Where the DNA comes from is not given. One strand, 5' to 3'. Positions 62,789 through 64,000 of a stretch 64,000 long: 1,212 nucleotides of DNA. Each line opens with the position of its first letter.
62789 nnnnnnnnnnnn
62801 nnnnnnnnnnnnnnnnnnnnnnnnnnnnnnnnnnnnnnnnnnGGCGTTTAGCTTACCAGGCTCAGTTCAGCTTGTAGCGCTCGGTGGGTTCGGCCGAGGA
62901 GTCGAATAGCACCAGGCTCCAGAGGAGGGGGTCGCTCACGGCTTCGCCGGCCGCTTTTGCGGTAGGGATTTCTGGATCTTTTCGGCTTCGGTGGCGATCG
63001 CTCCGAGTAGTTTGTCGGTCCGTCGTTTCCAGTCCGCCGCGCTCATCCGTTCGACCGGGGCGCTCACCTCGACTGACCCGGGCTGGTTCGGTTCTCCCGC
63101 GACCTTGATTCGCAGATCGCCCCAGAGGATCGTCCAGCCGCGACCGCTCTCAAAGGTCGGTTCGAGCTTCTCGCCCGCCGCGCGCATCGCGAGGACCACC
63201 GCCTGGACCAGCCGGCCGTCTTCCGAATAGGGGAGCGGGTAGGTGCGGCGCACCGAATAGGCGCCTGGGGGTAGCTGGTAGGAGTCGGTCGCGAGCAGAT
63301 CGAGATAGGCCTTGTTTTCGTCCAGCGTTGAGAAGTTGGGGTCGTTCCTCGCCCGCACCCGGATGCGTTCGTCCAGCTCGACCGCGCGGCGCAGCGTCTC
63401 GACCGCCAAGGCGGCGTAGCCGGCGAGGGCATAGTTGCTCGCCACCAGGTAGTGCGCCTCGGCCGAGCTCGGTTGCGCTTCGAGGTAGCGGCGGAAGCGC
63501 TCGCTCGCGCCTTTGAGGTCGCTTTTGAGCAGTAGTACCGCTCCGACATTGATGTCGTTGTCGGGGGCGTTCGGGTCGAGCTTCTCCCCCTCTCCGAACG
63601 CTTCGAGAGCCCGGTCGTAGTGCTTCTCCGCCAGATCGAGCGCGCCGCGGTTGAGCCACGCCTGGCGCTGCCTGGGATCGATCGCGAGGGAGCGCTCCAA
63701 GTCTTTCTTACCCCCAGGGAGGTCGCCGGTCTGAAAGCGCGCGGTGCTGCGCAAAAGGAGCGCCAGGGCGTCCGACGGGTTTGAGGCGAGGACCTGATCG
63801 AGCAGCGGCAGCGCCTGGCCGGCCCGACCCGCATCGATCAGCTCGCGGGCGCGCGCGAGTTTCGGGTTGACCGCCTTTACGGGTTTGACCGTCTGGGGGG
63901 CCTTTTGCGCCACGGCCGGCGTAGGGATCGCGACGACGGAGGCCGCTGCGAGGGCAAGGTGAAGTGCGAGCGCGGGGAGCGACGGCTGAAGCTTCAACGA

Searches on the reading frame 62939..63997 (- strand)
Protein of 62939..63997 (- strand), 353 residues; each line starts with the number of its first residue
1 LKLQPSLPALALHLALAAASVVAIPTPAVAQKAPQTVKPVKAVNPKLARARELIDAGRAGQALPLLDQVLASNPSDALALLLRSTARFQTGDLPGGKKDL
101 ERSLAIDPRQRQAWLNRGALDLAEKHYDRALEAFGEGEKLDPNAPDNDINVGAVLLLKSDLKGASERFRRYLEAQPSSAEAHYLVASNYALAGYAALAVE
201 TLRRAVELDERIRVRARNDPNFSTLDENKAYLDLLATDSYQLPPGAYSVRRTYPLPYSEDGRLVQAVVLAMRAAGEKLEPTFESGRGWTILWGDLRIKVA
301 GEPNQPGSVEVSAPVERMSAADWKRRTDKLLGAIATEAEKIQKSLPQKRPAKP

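Call 82: search_protein_families(library=pfam, proteins=[window:62939-63997:-], max_evalue=0.001)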
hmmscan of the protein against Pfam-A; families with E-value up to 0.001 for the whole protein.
window:62939-63997:- (353 aa): 10 families
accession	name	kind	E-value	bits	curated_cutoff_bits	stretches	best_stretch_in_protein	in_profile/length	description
PF07719.23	TPR_2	-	1.9e-11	43.6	27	0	113-143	3-33/34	Tetratricopeptide repeat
PF13432.12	TPR_16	-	2.5e-11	44.3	32.7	1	47-95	1-49/65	Tetratricopeptide repeat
PF14559.12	TPR_19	-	5.3e-11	43.1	25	2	53-114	1-62/68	Tetratricopeptide repeat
PF13428.12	TPR_14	-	1.7e-09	37.9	23.5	0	46-82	4-40/44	Tetratricopeptide repeat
PF23914.1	TPR_CcmH_CycH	-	7.5e-09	36.1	42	1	102-203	41-145/158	Cytochrome c-type biogenesis protein H TPR domain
PF13414.12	TPR_11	-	4.9e-08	33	26.8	0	127-146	10-29/42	TPR repeat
PF13371.12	TPR_9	-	1.1e-06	29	35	1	58-113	10-65/73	Tetratricopeptide repeat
PF13181.12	TPR_8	-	5.3e-06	26.6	25.7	0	179-210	1-32/34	Tetratricopeptide repeat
PF00515.34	TPR_1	-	0.00025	21.2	27.8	0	113-143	3-33/34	Tetratricopeptide repeat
PF13431.12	TPR_17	-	0.00068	20.2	24.4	0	101-131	3-33/34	Tetratricopeptide repeat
